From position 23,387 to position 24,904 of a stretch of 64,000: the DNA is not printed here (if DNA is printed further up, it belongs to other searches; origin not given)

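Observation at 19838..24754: Uridine phosphorylase - two-subunit molybdenum hydroxylase (no FAD subunit) - CodA-like deaminase cluster: candidate oxidative pyrimidine/nucleobase pathway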

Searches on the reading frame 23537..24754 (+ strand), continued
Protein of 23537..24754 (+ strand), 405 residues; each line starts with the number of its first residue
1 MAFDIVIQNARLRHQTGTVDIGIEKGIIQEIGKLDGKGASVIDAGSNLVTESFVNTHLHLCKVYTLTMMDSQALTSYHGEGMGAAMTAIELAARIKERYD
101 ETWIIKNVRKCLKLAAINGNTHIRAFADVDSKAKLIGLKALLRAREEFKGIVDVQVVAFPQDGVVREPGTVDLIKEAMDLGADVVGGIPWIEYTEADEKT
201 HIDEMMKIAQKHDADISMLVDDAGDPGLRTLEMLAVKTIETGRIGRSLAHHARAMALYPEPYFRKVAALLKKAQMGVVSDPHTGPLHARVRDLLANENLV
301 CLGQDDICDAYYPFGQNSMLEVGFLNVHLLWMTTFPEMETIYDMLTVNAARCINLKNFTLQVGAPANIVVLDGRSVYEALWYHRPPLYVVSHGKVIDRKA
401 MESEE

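Call 46: find_encoding_contigs(protein=P0231, flank=10000, max_places=1)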
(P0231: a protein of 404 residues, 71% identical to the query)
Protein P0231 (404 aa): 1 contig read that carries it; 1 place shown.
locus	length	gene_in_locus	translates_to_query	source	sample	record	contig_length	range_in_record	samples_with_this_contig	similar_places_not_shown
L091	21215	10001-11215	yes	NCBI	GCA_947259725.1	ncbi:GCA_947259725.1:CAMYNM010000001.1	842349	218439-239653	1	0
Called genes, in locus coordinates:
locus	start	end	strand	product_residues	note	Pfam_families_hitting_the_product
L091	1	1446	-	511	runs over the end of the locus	PF01546:Peptidase_M20 (faint), PF07687:M20_dimer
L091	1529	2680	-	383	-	PF02729:OTCace_N, PF00185:OTCace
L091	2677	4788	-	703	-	PF13534:Fer4_17 (faint), PF13183:Fer4_8 (faint)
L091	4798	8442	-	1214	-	PF14691:Fer4_20, PF01946:Thi4 (weak), PF00070:Pyr_redox (faint), PF01494:FAD_binding_3 (faint), PF07992:Pyr_redox_2, PF13738:Pyr_redox_3 (weak)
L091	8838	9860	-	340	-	PF01979:Amidohydro_1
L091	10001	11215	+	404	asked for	PF01979:Amidohydro_1 (weak), PF07969:Amidohydro_3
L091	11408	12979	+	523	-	PF00111:Fer2 (weak), PF01799:Fer2_2, PF00941:FAD_binding_5, PF03450:CO_deh_flav_C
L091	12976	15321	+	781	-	PF01315:Ald_Xan_dh_C, PF02738:MoCoBD_1, PF20256:MoCoBD_2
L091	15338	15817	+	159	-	-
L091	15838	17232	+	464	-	PF01979:Amidohydro_1, PF07969:Amidohydro_3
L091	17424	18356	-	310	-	PF00892:EamA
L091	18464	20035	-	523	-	-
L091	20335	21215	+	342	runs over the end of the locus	PF00294:PfkB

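Call 49: search_protein_families(library=ncbifam, proteins=[L091:12976-15321:+, L091:11408-12979:+, L091:15838-17232:+, L091:8838-9860:-, L091:4798-8442:-, L091:15338-15817:+, L091:1529-2680:-, L089:14225-15415:+, L091:2677-4788:-], max_evalue=1e-10)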
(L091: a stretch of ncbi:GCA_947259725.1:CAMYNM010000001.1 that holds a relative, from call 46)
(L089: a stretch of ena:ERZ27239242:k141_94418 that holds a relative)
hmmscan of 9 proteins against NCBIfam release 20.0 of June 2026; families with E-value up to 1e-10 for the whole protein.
L091:12976-15321:+ (781 aa): 13 families
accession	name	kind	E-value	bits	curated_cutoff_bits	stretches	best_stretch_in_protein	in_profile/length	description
TIGR02965.1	xanthine_xdhB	equivalog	0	1290.5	849.5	1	10-765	1-757/758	xanthine dehydrogenase molybdopterin binding subunit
TIGR02969.1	mam_aldehyde_ox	subfamily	4.4e-159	531.3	1912.3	1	9-766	575-1311/1330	aldehyde oxidase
NF043082.1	XdhA_XDHase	equivalog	4.1e-95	319.5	780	1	10-738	1-731/758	xanthine dehydrogenase subunit XdhA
TIGR03196.1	pucD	equivalog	1.3e-90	304.8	783.65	1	21-739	14-742/763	xanthine dehydrogenase subunit D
NF007426.0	PRK09970.1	equivalog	2.7e-90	303.5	916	1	18-738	14-734/761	xanthine dehydrogenase molybdenum-binding subunit XdhA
TIGR03194.1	4hydrxCoA_A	equivalog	2.1e-81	274.5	994.55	1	22-738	9-729/746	4-hydroxybenzoyl-CoA reductase subunit alpha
TIGR03311.1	Se_dep_XDH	equivalog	4.1e-81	273.3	830.45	1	3-547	155-685/848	selenium-dependent xanthine dehydrogenase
NF041018.1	glyceraldDH_alpha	equivalog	2.3e-80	271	790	1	11-758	4-740/741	glyceraldehyde dehydrogenase subunit alpha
NF045668.1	pterin_aldehy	equivalog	8.7e-78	262.3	1100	1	10-762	175-904/905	molybdopterin-dependent aldehyde oxidoreductase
NF040766.1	CODH_aero_grp5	exception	1.2e-69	235.3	950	1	20-712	15-744/785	aerobic carbon-monoxide dehydrogenase large subunit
TIGR03313.1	Se_sel_red_Mo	hypoth_equivalog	5.1e-62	209.8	1101.9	1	175-720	382-913/951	molybdopterin-dependent oxidoreductase Mo/Fe-S-binding subunit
NF041671.1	peri_hyde_PaoC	equivalog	3.8e-61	207.4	1180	1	10-720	18-695/735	aldehyde oxidoreductase molybdenum-binding subunit PaoC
TIGR02416.1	CO_dehy_Mo_lg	equivalog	1.2e-43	149.4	991.15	1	192-744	200-757/770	aerobic carbon-monoxide dehydrogenase large subunit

L091:11408-12979:+ (523 aa): 16 families
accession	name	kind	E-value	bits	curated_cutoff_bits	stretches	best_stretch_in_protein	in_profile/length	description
TIGR02963.1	xanthine_xdhA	equivalog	5.8e-201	668.2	467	1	16-501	1-468/468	xanthine dehydrogenase small subunit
TIGR02969.1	mam_aldehyde_ox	subfamily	3.6e-59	200.3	1912.3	2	15-173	2-162/1330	aldehyde oxidase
NF043083.1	XdhB_XDHase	equivalog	1.3e-51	175.4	310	1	228-498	6-280/289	xanthine dehydrogenase subunit XdhB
NF007427.0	PRK09971.1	equivalog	4.6e-46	157.3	287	1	228-500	6-282/292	xanthine dehydrogenase FAD-binding subunit XdhB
NF043084.2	XdhC_XDHase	equivalog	9.6e-40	135.5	217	1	16-171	3-149/151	xanthine dehydrogenase subunit XdhC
NF041019.1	glyceraldDH_beta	equivalog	2.6e-36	125.3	350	1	228-497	7-276/280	glyceraldehyde dehydrogenase subunit beta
NF041020.1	glyceraldDH_gamma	equivalog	1.3e-35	122.4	290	1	28-169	24-156/164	glyceraldehyde dehydrogenase subunit gamma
TIGR03193.1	4hydroxCoAred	equivalog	2.7e-35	121.5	257.8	1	33-168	18-144/148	4-hydroxybenzoyl-CoA reductase subunit gamma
TIGR03198.1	pucE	equivalog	6.3e-33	113.4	254.3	1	16-171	4-148/151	xanthine dehydrogenase subunit E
NF045668.1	pterin_aldehy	equivalog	3.2e-32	111.6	1100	1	30-168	16-148/905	molybdopterin-dependent aldehyde oxidoreductase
NF008514.0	PRK11433.1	equivalog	1.2e-30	106.7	322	1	9-169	46-211/218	aldehyde dehydrogenase iron-sulfur subunit PaoA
TIGR03199.1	pucC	equivalog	8.6e-30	103.9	306.05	1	232-493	1-261/264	xanthine dehydrogenase subunit C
TIGR03311.1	Se_dep_XDH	equivalog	4.6e-29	101.1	830.45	1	30-169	12-141/848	selenium-dependent xanthine dehydrogenase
NF007387.0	PRK09908.1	equivalog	7.4e-28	97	212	1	21-169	14-153/159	xanthine dehydrogenase iron sulfur-binding subunit XdhC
TIGR03195.1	4hydrxCoA_B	equivalog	8.1e-26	90.9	404.55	2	230-335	8-115/321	4-hydroxybenzoyl-CoA reductase subunit beta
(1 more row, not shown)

L091:15838-17232:+ (464 aa): 18 families
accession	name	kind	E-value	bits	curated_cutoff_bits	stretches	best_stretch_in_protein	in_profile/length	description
NF006679.0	PRK09228.1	subfamily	2.9e-103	346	351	1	2-462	3-428/433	guanine deaminase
TIGR02967.1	guan_deamin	equivalog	3.7e-92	309.4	375.4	1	28-460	4-401/401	guanine deaminase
NF005557.0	PRK07228.1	equivalog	9.2e-51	172.9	522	1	26-413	17-375/445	5'-deoxyadenosine deaminase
NF006055.0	PRK08203.1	equivalog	6.6e-38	130.4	532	1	23-413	19-391/455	8-oxoguanine deaminase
NF006549.0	PRK09045.1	equivalog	1.5e-37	129.3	540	1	30-413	29-379/444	TRZ/ATZ family hydrolase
NF004701.0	PRK06038.1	equivalog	1.1e-31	110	609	1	284-414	238-367/432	N-ethylammeline chlorohydrolase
NF009059.0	PRK12393.1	equivalog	1e-28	100.3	543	1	59-413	51-395/460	amidohydrolase family protein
NF006056.0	PRK08204.1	subfamily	1e-27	97.1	391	1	283-415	240-382/449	hypothetical protein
NF005211.0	PRK06687.1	equivalog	4.6e-26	91.6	703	1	285-415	243-374/419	TRZ/ATZ family protein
NF006252.0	PRK08393.1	equivalog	8.3e-26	91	617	1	284-414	235-364/424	N-ethylammeline chlorohydrolase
NF004801.0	PRK06151.1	subfamily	4.2e-20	72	416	1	284-413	268-402/491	chlorohydrolase family protein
TIGR01224.1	hutI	equivalog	2.5e-19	69.4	298.15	1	291-419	236-358/377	imidazolonepropionase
NF012037.0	PRK15493.1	equivalog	3.3e-18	65.7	779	1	28-416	20-375/435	bifunctional S-methyl-5'-thioadenosine deaminase/S-adenosylhomocysteine deaminase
NF006269.1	PRK08418.1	equivalog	1.9e-17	63.1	320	1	289-413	255-375/408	aminofutalosine deaminase family hydrolase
NF006681.0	PRK09229.1-2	equivalog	1.2e-15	57.3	362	1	283-460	260-421/451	formimidoylglutamate deiminase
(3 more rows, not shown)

L091:8838-9860:- (340 aa): 10 families
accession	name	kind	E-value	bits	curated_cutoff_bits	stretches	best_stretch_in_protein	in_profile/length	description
NF005540.0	PRK07203.1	equivalog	1.1e-78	264.9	444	1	5-340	58-442/444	putative aminohydrolase SsnA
TIGR03314.1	Se_ssnA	subfamily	1.4e-72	245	455.5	1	6-263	58-339/441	putative selenium metabolism protein SsnA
NF006055.0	PRK08203.1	equivalog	4.9e-23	81.4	532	1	5-114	61-168/455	8-oxoguanine deaminase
NF005557.0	PRK07228.1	equivalog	5.2e-22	78.2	522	1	5-235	55-308/445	5'-deoxyadenosine deaminase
NF004701.0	PRK06038.1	equivalog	7.9e-20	71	609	1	5-238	56-304/432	N-ethylammeline chlorohydrolase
NF006252.0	PRK08393.1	equivalog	2.2e-16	59.9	617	1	5-251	53-318/424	N-ethylammeline chlorohydrolase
NF006056.0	PRK08204.1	subfamily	8.7e-15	54.4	391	1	6-198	58-259/449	hypothetical protein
NF009059.0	PRK12393.1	equivalog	1.2e-12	47.4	543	0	5-107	61-163/460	amidohydrolase family protein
NF006549.0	PRK09045.1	equivalog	1.7e-12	46.7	540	1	5-194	66-263/444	TRZ/ATZ family hydrolase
NF004995.0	PRK06380.1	subfamily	7.3e-12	45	567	1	6-173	54-214/418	metal-dependent hydrolase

L091:4798-8442:- (1214 aa): 18 families
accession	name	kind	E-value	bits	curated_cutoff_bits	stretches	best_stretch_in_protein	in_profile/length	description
TIGR03315.1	Se_ygfK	equivalog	6.1e-274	911.1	835.3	2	2-404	1-407/1012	putative selenate reductase subunit YgfK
NF009410.0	PRK12771.1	subfamily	2.2e-123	412.8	516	1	497-1066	20-557/566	NAD(P)-binding protein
NF009454.0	PRK12814.1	equivalog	1.5e-105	354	916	1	523-998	99-575/657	putative NADPH-dependent glutamate synthase small subunit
NF009414.0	PRK12778.1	equivalog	2.3e-104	350.2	1103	1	522-921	332-745/752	bifunctional dihydroorotate dehydrogenase B NAD binding subunit/NADPH-dependent glutamate synthase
TIGR01316.1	gltA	equivalog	1.7e-88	297.4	471.75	1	524-921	31-445/449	NADPH-dependent glutamate synthase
NF010590.0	PRK13984.1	equivalog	3.9e-80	269.7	946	1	524-921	192-602/611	putative oxidoreductase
TIGR01318.1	gltD_gamma_fam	subfamily_domain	8.6e-79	265.3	482.95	1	498-923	20-463/467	glutamate synthase, small subunit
NF009415.0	PRK12779.1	equivalog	8e-73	245.8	1519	1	520-923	201-624/944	putative bifunctional glutamate synthase subunit beta/2-polyprenylphenol hydroxylase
NF009408.0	PRK12769.1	equivalog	3.1e-72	243.7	1003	1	527-925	234-651/659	formate-dependent uric acid utilization protein AegA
NF009413.0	PRK12775.1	equivalog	1e-69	235.4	1895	1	523-923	335-752/1006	putative trifunctional 2-polyprenylphenol hydroxylase/glutamate synthase subunit beta/ferritin domain-containing protein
NF009451.0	PRK12809.1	equivalog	8.9e-62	209.3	1154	1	526-923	216-632/639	formate-dependent uric acid utilization protein YgfT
NF009409.0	PRK12770.1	subfamily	2.5e-54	184.7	343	1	611-921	14-346/360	putative glutamate synthase subunit beta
TIGR01317.1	GOGAT_sm_gam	subfamily_domain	1e-50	173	447.7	1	520-921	43-474/485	glutamate synthase small subunit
NF045663.1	diclust_near_Sec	equivalog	1.2e-48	165.8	530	2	527-713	18-201/759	pyridine nucleotide-disulfide oxidoreductase/dicluster-binding protein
TIGR01292.1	TRX_reduct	equivalog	5.4e-16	58.3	343.45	0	745-921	140-296/300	thioredoxin-disulfide reductase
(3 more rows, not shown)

L091:15338-15817:+ (159 aa): 0 families

L091:1529-2680:- (383 aa): 13 families
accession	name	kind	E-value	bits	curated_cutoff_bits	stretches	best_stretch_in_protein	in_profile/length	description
NF005538.0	PRK07200.1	equivalog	2.1e-115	386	453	1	9-381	6-386/396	knotted carbamoyltransferase YgeW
TIGR03316.1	ygeW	equivalog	3.2e-105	352.2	500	1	9-381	3-383/391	knotted carbamoyltransferase YgeW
NF003384.0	PRK04523.1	equivalog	1.7e-44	152.3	288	1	26-369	5-331/336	N-acetylornithine carbamoyltransferase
NF001986.0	PRK00779.1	subfamily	1.4e-34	119.6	306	1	23-273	4-226/307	ornithine carbamoyltransferase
TIGR00658.1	orni_carb_tr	equivalog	3.4e-34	118.4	280.85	1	26-369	2-301/304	ornithine carbamoyltransferase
TIGR04384.1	putr_carbamoyl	exception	1.5e-29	103.2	500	1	29-370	4-306/330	putrescine carbamoyltransferase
NF002032.1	PRK00856.1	equivalog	7.4e-24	84.5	263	1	27-369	3-295/297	aspartate carbamoyltransferase catalytic subunit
TIGR00670.1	asp_carb_tr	equivalog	8.4e-22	77.6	236.95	1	26-369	2-301/304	aspartate carbamoyltransferase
NF003286.0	PRK04284.1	subfamily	2.1e-20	73.1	515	1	19-347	1-291/332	ornithine carbamoyltransferase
NF011380.0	PRK14805.1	equivalog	1.1e-17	64.1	421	1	27-368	4-297/302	ornithine carbamoyltransferase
NF008853.0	PRK11891.1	equivalog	1.8e-13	49.9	560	1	4-369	67-396/430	aspartate carbamoyltransferase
NF002470.0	PRK01713.1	equivalog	2.6e-12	46.9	545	1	22-275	5-236/334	ornithine carbamoyltransferase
NF009213.0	PRK12562.1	subfamily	3.4e-12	46.4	559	1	24-345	6-288/334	ornithine carbamoyltransferase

L089:14225-15415:+ (396 aa): 1 family
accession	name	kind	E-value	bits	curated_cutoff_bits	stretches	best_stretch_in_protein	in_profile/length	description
NF049989.1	CD0519_CD1768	subfamily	4.1e-158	525.9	300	1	23-391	6-377/378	CD0519/CD1768 family membrane protein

L091:2677-4788:- (703 aa): 1 family
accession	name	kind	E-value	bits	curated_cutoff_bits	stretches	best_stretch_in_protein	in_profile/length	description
TIGR03315.1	Se_ygfK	equivalog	2.9e-109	366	835.3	1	5-399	5-397/1012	putative selenate reductase subunit YgfK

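Call 52: find_related_loci(query=window:23537-24754:+, collection=metagenome_contigs, flank=10000)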
Query window:23537-24754:+ (405 aa) in metagenome_contigs; peptide patterns used: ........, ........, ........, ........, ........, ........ (x = any residue, [..] = any of these).
214 stretches matched a pattern; 178 encode a relative of the query (tblastn E <= 1e-3); the best 80 are kept; 80 distinct loci.
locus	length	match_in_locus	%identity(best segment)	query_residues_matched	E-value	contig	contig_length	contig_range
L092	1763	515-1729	83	1-405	0e+0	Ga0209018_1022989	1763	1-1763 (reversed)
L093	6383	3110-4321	81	1-404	0e+0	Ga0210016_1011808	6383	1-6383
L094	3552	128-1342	81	1-405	0e+0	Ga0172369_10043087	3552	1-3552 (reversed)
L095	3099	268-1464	83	1-399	0e+0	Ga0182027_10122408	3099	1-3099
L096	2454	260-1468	75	2-403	0e+0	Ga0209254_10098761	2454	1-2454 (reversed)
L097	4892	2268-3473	72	1-401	0e+0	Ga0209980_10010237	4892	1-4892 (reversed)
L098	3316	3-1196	71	7-403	0e+0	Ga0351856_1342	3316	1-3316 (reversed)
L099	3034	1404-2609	72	3-403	0e+0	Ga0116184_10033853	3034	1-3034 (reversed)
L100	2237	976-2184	69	3-403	0e+0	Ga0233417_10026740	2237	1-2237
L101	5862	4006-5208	67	3-401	0e+0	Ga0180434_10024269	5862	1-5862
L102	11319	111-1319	67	3-401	0e+0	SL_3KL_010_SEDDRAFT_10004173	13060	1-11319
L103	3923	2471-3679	67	3-401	0e+0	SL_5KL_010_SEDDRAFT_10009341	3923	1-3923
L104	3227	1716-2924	67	3-403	0e+0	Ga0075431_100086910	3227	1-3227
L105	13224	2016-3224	67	3-403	0e+0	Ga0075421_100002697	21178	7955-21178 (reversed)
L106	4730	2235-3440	68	3-402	0e+0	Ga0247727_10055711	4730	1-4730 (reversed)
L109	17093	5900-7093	68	3-399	2e-180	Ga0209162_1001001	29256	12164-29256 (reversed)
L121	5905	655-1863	66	3-403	3e-180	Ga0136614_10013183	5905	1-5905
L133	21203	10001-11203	65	3-397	1e-176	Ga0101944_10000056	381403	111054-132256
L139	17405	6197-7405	66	3-403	2e-176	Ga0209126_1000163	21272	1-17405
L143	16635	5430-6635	63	3-403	7e-176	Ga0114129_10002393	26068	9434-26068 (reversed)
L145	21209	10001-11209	65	3-403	7e-176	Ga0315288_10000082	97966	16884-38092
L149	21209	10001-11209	66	3-403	1e-175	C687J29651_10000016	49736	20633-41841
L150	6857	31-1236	65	3-403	3e-176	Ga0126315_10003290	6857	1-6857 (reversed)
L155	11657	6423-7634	64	3-404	1e-174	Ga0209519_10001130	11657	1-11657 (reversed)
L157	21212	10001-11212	64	3-404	1e-174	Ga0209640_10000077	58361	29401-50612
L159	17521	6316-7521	65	3-403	2e-174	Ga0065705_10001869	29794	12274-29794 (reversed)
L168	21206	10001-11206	65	4-403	5e-173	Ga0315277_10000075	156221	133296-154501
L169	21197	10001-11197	65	3-399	2e-172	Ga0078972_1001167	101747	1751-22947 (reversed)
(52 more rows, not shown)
